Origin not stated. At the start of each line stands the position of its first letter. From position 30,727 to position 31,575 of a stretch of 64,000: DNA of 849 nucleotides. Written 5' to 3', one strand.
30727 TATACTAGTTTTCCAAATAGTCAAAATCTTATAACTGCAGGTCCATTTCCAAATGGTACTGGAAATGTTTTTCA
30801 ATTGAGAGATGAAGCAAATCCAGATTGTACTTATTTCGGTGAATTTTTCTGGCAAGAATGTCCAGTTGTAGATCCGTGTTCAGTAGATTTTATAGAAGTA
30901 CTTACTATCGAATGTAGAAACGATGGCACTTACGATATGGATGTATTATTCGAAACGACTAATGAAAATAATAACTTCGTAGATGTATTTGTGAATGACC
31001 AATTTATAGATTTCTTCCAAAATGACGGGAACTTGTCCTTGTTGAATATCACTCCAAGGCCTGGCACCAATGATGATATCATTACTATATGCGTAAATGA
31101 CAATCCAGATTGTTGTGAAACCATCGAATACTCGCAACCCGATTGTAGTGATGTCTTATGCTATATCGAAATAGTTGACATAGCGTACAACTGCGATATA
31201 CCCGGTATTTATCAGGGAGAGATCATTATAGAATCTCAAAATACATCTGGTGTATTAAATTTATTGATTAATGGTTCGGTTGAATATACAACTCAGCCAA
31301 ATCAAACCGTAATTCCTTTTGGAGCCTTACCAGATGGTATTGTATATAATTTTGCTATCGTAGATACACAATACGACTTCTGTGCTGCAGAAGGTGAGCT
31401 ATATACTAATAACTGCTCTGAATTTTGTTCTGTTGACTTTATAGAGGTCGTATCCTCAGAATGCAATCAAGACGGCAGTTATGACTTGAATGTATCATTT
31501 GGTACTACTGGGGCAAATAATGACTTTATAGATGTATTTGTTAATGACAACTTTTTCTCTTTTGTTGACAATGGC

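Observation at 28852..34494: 1880-aa T9SS cargo built from 19 tandem Cys-framed ~94-aa modules of a type I cannot place in any known domain family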

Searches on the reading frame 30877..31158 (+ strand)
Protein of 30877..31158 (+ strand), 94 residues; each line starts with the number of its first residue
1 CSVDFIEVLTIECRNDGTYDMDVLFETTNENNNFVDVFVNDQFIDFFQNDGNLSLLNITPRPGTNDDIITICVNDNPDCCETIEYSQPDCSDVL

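Call 17: search_solved_structures(query=A2, max_evalue=10)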
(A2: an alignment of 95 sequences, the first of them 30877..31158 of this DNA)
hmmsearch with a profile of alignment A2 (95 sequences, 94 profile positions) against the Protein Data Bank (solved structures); distinct sequences matched with E-value up to 10: 27.
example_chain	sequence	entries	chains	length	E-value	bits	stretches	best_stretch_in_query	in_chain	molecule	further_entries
8aol_A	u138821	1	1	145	0.012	19.2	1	8-64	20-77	SlpX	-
8x8h_A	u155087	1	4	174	0.18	15.5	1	19-69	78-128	Pectate disaccharide-lyase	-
1ux7_A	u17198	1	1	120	0.62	13.8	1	14-62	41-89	ENDO-1,4-BETA-XYLANASE D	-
1w0n_A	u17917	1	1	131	0.65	13.7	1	14-62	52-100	ENDO-1,4-BETA-XYLANASE D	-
6x7j_A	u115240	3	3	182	0.84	13.3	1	25-58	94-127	Antifreeze protein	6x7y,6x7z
6x8y_A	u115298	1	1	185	0.86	13.3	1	25-58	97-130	Antifreeze protein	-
6x9m_A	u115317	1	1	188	0.87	13.3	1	25-58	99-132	Antifreeze protein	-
5j6y_A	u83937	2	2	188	0.87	13.3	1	25-58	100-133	Antifreeze protein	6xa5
6xac_A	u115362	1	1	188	0.87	13.3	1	25-58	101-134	Antifreeze protein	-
6x8a_A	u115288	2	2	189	0.87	13.3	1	25-58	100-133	Antifreeze protein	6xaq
6x7x_A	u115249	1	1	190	0.88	13.3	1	25-58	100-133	Antifreeze protein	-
6x8d_A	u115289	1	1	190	0.88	13.3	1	25-58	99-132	Antifreeze protein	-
6x9p_A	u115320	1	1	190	0.88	13.3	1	25-58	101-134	Antifreeze protein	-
6x95_A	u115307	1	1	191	0.88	13.3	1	25-58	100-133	Antifreeze protein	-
6x7t_A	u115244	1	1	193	0.9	13.2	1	25-58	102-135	Antifreeze protein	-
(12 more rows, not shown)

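Call 25: predict_structure(alignment_id=A2)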
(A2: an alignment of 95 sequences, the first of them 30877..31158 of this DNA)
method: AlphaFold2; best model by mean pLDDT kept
length: 94 residues; sequences in the alignment: 95
mean_pLDDT: 95.1   pTM: 0.84
mean pLDDT of the five models: 95.1, 94.3, 93.9, 93.9, 93.7
residues with pLDDT >= 90: 85; 70-90: 8; 50-70: 1; < 50: 0
segments of 3 or more residues with pLDDT < 50: none
pLDDT, mean of each block of 10 residues (from residue 1): 96 96 95 95 97 97 96 95 96 75
secondary structure, 60 per line:
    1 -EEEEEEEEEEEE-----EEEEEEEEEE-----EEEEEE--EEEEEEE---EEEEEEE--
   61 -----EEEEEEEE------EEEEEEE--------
elements in order: E2-13 E19-28 E34-39 E42-48 E52-58 E66-73 E80-86

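Call 27: search_protein_representatives(alignment_id=A2)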
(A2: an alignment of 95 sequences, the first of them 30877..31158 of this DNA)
Query: 95 sequences, 94 profile positions. Proteins with E-value up to 0.001 (for the whole library): 1255; up to 1e-10: 961; up to 1e-30: 663. The best 150 are listed.
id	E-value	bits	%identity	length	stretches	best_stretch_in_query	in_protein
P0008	0.0e+00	1770.2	-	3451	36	1-93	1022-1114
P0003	0.0e+00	1741.2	-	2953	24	1-92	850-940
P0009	0.0e+00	1509.5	-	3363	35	1-92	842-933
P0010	0.0e+00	1435.5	-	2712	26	1-92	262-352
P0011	0.0e+00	1132.4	-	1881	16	1-91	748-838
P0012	0.0e+00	1108.8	-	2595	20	1-92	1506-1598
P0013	0.0e+00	1051.2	-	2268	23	1-93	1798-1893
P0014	0.0e+00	1050.7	-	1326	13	1-92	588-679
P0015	0.0e+00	1039.5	-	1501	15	1-92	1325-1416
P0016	0.0e+00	1018.4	-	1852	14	1-92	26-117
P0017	0.0e+00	1014.0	-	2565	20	1-93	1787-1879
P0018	0.0e+00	1002.1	-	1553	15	1-93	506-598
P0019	0.0e+00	983.0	-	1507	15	1-93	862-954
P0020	6.3e-299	981.8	-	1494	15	1-91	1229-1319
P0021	2.7e-297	976.6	-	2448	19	1-91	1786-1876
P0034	7.2e-252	830.9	-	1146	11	1-93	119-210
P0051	3.7e-227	751.7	-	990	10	1-93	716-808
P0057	3.1e-222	735.9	-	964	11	1-92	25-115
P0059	2.5e-221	733.0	-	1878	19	1-93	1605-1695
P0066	4.1e-214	709.9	-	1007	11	1-91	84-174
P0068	9.0e-212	702.4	-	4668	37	1-92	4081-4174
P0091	1.3e-190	634.5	-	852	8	1-92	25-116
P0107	1.3e-176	589.7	-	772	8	1-93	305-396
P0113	1.3e-172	576.9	-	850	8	1-92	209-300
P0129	1.1e-165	554.6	-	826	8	1-92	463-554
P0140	1.5e-160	538.3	-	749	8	1-91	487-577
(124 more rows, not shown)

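Call 28: search_protein_families(library=pfam, proteins=[P0014, P0057, P0091, P0107, P0140, P0129, P0113, P0034, P0051, P0066], max_evalue=0.01)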
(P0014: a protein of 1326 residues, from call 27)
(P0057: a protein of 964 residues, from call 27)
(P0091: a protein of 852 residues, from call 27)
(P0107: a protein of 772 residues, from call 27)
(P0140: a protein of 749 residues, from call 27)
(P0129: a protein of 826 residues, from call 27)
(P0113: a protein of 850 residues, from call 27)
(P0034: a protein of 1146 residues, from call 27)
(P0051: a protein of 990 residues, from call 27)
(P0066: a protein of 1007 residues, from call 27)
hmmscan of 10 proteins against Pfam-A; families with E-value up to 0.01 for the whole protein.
P0014 (1326 aa): 1 family
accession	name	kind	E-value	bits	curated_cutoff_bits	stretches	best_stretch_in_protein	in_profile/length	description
PF00337.29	Gal-bind_lectin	-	0.00089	19.2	22.1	0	245-264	90-109/132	Galactoside-binding lectin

P0057 (964 aa): 0 families

P0091 (852 aa): 3 families
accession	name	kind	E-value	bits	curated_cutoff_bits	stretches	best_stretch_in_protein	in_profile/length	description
PF18962.6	Por_Secre_tail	-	3.7e-05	24.4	27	1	801-850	23-74/75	Secretion system C-terminal sorting domain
PF21671.2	CPL1-like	-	0.0011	19.5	27.4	0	569-589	24-44/60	Protein CPL1-like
PF22764.1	E217_Gp32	-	0.0011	19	27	0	423-460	34-71/144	Tail fiber protein gp32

P0107 (772 aa): 4 families
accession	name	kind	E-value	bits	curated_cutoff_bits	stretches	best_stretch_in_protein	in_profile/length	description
PF07576.18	BRAP2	-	6.5e-07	29.9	22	0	23-67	30-73/99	BRCA1-associated protein 2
PF22559.2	GNAT-phage-like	-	0.00056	20.2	27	0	213-261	5-53/164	Phage GNAT-like domain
PF00337.29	Gal-bind_lectin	-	0.001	19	22.1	0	423-448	85-110/132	Galactoside-binding lectin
PF20620.4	DUF6805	-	0.0077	17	27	0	606-636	55-85/133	Family of unknown function (DUF6805)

P0140 (749 aa): 0 families

P0129 (826 aa): 1 family
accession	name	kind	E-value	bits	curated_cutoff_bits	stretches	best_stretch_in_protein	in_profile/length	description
PF18962.6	Por_Secre_tail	-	3.7e-07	30.8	27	1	758-818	9-69/75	Secretion system C-terminal sorting domain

P0113 (850 aa): 2 families
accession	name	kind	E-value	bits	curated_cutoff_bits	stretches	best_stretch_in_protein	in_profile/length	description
PF18962.6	Por_Secre_tail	-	2.2e-05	25.1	27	1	792-847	15-73/75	Secretion system C-terminal sorting domain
PF21876.2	STIV_turret_2nd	-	0.00015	22.2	27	0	318-374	23-77/106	C381 turret protein 2nd galactose-binding domain-like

P0034 (1146 aa): 1 family
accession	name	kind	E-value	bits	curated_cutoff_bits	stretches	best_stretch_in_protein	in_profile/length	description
PF07576.18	BRAP2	-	8.9e-06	26.3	22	0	684-728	33-75/99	BRCA1-associated protein 2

P0051 (990 aa): 3 families
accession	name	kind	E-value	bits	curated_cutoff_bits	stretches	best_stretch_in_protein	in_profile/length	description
PF18962.6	Por_Secre_tail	-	5.9e-06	26.9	27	1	924-983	10-69/75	Secretion system C-terminal sorting domain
PF11639.14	HapK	-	5.1e-05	24.1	25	0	585-607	10-32/104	REDY-like protein HapK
PF22714.1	SNaCT8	-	0.00062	20.3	27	0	638-696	55-100/164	Short NACHT-associated C-Terminal domain, family 8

P0066 (1007 aa): 1 family
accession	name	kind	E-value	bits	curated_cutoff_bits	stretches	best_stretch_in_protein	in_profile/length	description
PF22122.2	InlK_D2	-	0.0075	17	26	0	280-327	33-79/112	Internalin K domain D2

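Call 29: fold_search(model_id=the predicted structure, library=pdb)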
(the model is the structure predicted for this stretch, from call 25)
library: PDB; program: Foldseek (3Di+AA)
matches with E <= 10: 1785; with E <= 0.001: 0
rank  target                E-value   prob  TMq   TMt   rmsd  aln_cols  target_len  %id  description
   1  6mvf_A                8.6e-03  1.00  0.47  0.09   5.3        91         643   10  Crystal structure of FMN-binding beta-glucuronidase from Facaelibacterium prausnitzii L2-6 (released 2019-01-30)
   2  3gdb                  9.1e-03  1.00  0.72  0.12   3.1        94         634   11  Crystal structure of Spr0440 glycoside hydrolase domain, Endo-D from Streptococcus pneumoniae R6 (released 2009-03-17)
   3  5jip_B                1.1e-02  1.00  0.59  0.21   3.7        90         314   19  Crystal structure of the Clostridium perfringens spore cortex lytic enzyme SleM (released 2016-08-10)
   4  6mvh_B                1.1e-02  1.00  0.45  0.09   5.2        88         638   15  Crystal structure of FMN-binding beta-glucuronidase from Roseburia hominis (released 2019-01-30)
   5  5gqb_A                1.3e-02  0.99  0.50  0.12   6.4       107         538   15  Crystal structure of chitinase-h from O. furnacalis in complex with chitohepatose (released 2017-01-11)
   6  9cqj_E                1.5e-02  1.00  0.70  0.69   3.0       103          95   14  CRYSTAL STRUCTURE OF GAGA-DOG HSP47(36-418) IN COMPLEX WITH ADNECTIN-53 (released 2024-10-30)
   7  5gpr                  1.6e-02  0.99  0.49  0.12   5.9       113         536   12  Crystal structure of chitinase-h from Ostrinia furnacalis (released 2017-01-11)
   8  5zl9                  1.7e-02  1.00  0.52  0.11   6.2       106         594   13  Engineered chitinase, SmChiAB-FYSFV (released 2018-07-11)
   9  6q9m_A                1.8e-02  1.00  0.69  0.28   3.5        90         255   10  Central Fibronectin-III array of RIM-binding protein (released 2020-01-15)
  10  1x6l                  1.8e-02  1.00  0.54  0.12   6.1       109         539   11  Crystal structure of S. marcescens chitinase A mutant W167A (released 2005-07-26)
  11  3pe9_A                1.9e-02  1.00  0.53  0.55   4.1        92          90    8  Structures of Clostridium thermocellum CbhA fibronectin(III)-like modules (released 2011-11-23)
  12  7kgz_A                1.9e-02  1.00  0.44  0.09   5.0        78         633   17  FMN-binding beta-glucuronidase from Roseburia hominis (released 2021-11-10)
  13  8dhe_A                2.2e-02  0.99  0.45  0.09   5.2        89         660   13  Tannerella forsythia beta-glucuronidase (mL1) (released 2023-05-17)
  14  5euv_A                2.3e-02  1.00  0.62  0.10   3.6        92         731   13  Crystal structure of a cold-adapted dimeric beta-D-galactosidase from Paracoccus sp. 32d strain (released 2016-09-14)
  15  2w1n                  2.6e-02  1.00  0.63  0.29   3.6        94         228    6  cohesin and fibronectin type-III double module construct from the Clostridium perfringens glycoside hydrolase GH84C (released 2009-02-03)
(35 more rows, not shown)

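Call 55: search_protein_families(library=pfam, proteins=[P0068], max_evalue=0.001)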
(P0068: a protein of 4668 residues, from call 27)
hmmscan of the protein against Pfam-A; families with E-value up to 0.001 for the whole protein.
P0068 (4668 aa): 6 families
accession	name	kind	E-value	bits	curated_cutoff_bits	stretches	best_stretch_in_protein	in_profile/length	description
PF13895.12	Ig_2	-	7e-11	42.6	27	0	479-528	30-79/79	Immunoglobulin domain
PF00337.29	Gal-bind_lectin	-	1.4e-09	37.9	22.1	0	1114-1164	71-120/132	Galactoside-binding lectin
PF01483.27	P_proprotein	-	6.2e-09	36.3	21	1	97-214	6-86/86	Proprotein convertase P-domain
PF17996.7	CE2_N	-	2.4e-07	31.2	27.9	0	2252-2329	16-88/108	Carbohydrate esterase 2 N-terminal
PF18962.6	Por_Secre_tail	-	4.5e-07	30.5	27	1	4593-4665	3-73/75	Secretion system C-terminal sorting domain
PF16355.11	DUF4982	-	9.7e-07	29.1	23.9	0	1675-1694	11-30/61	Domain of unknown function (DUF4982)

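Call 72: search_protein_families(library=pfam, alignment_id=A2, max_evalue=1)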
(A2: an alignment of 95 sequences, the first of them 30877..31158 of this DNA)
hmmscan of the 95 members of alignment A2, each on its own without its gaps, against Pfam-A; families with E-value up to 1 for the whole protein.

A. member 1, window:30877-31158:+ (94 aa): 0 families

B. families by the number of members that match (of 95 scanned): 24 families
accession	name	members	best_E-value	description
PF01633.27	Choline_kinase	3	0.00026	Choline/ethanolamine kinase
PF13364.12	BetaGal_ABD2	3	0.0011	Beta-galactosidase second all-beta domain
PF24424.1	FNG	2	0.0057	FNG domain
PF14517.12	Tachylectin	1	0.0034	Tachylectin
PF11475.13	VP_N-CPKC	1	0.004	Virion protein N terminal domain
PF11606.14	AlcCBM31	1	0.011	Family 31 carbohydrate binding protein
PF18591.6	IMP2_C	1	0.012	Immune Mapped Protein 2 (IMP2) C-terminal domain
PF24650.2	TT1_Tal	1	0.012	Tal, N-terminal tail tube TT1 domain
PF02768.20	DNA_pol3_beta_3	1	0.057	DNA polymerase III beta subunit, C-terminal domain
PF21876.2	STIV_turret_2nd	1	0.079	C381 turret protein 2nd galactose-binding domain-like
PF08773.16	CathepsinC_exc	1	0.081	Cathepsin C exclusion domain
PF22383.1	AVR-Pik_HID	1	0.084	AVR-Pik-like, HMA interaction domain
PF08677.15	GP11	1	0.1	GP11 baseplate wedge protein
PF06922.16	CTV_P13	1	0.1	Citrus tristeza virus P13 protein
PF23205.1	DUF7063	1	0.13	Domain of unknown function (DUF7063)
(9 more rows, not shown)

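Call 73: find_encoding_contigs(protein=P0059, flank=8000, max_places=2)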
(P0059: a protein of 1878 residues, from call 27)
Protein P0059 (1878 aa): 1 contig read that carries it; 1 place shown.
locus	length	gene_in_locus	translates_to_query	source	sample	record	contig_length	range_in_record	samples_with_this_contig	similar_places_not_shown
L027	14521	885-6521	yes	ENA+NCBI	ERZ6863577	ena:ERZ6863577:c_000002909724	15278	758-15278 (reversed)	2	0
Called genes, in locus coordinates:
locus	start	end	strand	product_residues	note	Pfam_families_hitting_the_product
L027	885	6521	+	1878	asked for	PF18962:Por_Secre_tail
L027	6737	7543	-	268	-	PF18962:Por_Secre_tail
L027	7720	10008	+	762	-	PF13715:CarbopepD_reg_2, PF07715:Plug, PF00593:TonB_dep_Rec_b-barrel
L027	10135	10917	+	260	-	-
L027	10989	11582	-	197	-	PF03734:YkuD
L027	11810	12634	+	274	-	PF03009:GDPD, PF13653:GDPD_2 (weak)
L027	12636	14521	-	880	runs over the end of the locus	?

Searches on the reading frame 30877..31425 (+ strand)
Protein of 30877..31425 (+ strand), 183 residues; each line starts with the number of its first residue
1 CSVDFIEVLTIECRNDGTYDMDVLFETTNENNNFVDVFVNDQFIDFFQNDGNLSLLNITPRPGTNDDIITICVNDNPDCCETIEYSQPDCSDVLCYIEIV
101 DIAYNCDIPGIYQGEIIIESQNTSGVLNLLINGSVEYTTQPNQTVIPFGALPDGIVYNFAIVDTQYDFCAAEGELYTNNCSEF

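Call 50: predict_structure(alignment_id=A4)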
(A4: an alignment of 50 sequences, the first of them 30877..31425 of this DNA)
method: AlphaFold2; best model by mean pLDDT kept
length: 183 residues; sequences in the alignment: 50
mean_pLDDT: 92.5   pTM: 0.60
mean pLDDT of the five models: 92.5, 91.7, 91.7, 91.4, 90.3
residues with pLDDT >= 90: 142; 70-90: 38; 50-70: 3; < 50: 0
segments of 3 or more residues with pLDDT < 50: none
pLDDT, mean of each block of 10 residues (from residue 1): 95 90 94 95 96 96 94 94 93 81 93 95 92 96 91 95 92 91 72
secondary structure, 60 per line:
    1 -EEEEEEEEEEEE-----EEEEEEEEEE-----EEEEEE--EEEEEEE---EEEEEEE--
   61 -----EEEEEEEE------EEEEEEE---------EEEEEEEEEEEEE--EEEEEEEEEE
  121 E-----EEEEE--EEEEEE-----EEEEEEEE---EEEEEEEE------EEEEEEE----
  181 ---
elements in order: E2-13 E19-28 E34-39 E42-48 E52-58 E66-73 E80-86 E96-108 E111-121 E127-131 E134-139 E145-152 E156-163 E170-176

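Call 53: fold_search(model_id=the predicted structure, library=pdb)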
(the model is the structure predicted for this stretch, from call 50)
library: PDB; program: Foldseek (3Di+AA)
matches with E <= 10: 1536; with E <= 0.001: 39
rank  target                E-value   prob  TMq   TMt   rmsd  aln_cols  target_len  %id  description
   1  6q9m_A                2.4e-06  1.00  0.38  0.28  17.4       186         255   10  Central Fibronectin-III array of RIM-binding protein (released 2020-01-15)
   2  6q9m_B                1.3e-05  1.00  0.36  0.26  17.2       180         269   10  Central Fibronectin-III array of RIM-binding protein (released 2020-01-15)
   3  9a3v_B                4.0e-05  1.00  0.44  0.45   6.6       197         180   17  Predicted model of tissue transglutaminase 2 (TG2) in complex with plasma fibronectin type III modules 14 and 15 (FNII (released 2024-02-02)
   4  3pdd                  7.9e-05  1.00  0.32  0.31   9.5       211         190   10  Structures of Clostridium thermocellum CbhA fibronectin(III)-like modules (released 2011-11-23)
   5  4lxo_A                1.0e-04  1.00  0.38  0.37  10.9       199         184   12  Crystal structure of 9,10Fn3-elegantin chimera (released 2014-08-06)
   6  1mfn_MODEL_1_A        1.1e-04  1.00  0.37  0.37  11.3       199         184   10  SOLUTION NMR STRUCTURE OF LINKED CELL ATTACHMENT MODULES OF MOUSE FIBRONECTIN CONTAINING THE RGD AND SYNERGY R (released 1998-04-29)
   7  6xax_B                1.5e-04  1.00  0.44  0.34   6.6       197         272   10  Structure of a fragment of human fibronectin containing the 11th type III domain, extra domain A, and the 12th type II (released 2021-06-09)
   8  1qr4_A                1.6e-04  1.00  0.45  0.46   6.4       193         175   12  TWO FIBRONECTIN TYPE-III DOMAIN SEGMENT FROM CHICKEN TENASCIN (released 1999-06-28)
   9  8afp                  1.6e-04  1.00  0.37  0.33  12.1       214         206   10  Structure of fibronectin 2 and 3 of L1CAM at 3.0 Angstrom (released 2023-03-08)
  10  9p6s_C                1.8e-04  1.00  0.36  0.36  10.4       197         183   13  Cryo-EM structure of human integrin alpha5beta1 in complex with fibronectin (FN 7-10) (released 2026-03-25)
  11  5fmv_A                2.1e-04  1.00  0.32  0.22   8.6       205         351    8  Crystal structure of human CD45 extracellular region, domains d1-d4 (released 2016-03-23)
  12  2w1n                  2.1e-04  1.00  0.31  0.26  14.7       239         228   15  cohesin and fibronectin type-III double module construct from the Clostridium perfringens glycoside hydrolase GH84C (released 2009-02-03)
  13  6ru5_A                2.4e-04  1.00  0.33  0.12  13.4       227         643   10  human complement C3 in complex with the hC3Nb1 nanobody (released 2019-08-21)
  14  9e2t_C                2.9e-04  1.00  0.34  0.32   8.8       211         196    8  Structure of a de novo designed interleukin-21 mimetic complex with IL-21R and IL-2Rg (released 2025-09-24)
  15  7s2r_A                3.3e-04  1.00  0.37  0.36  11.7       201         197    8  nanobody bound to IL-2Rg (released 2022-03-30)
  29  9flu_A                6.9e-04  0.99  0.30  0.19  10.3       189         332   15  CryoEM structure of the fragment-1 (3402-3733) in the grappling hook protein A (GhpA) in the bacterium Aureispira sp.  (released 2024-10-16)
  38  9fly_A                8.9e-04  0.99  0.30  0.09  10.7       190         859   16  CryoEM structure of the base (4151-5009) in the grappling hook protein A (GhpA) in the bacterium Aureispira sp. CCB-QB (released 2024-10-16)
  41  9flp_A                1.0e-03  0.99  0.30  0.09  10.3       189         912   17  CryoEM structure of the neck (1403-2314) in the grappling hook protein A (GhpA) in the bacterium Aureispira sp. CCB-QB (released 2024-10-16)
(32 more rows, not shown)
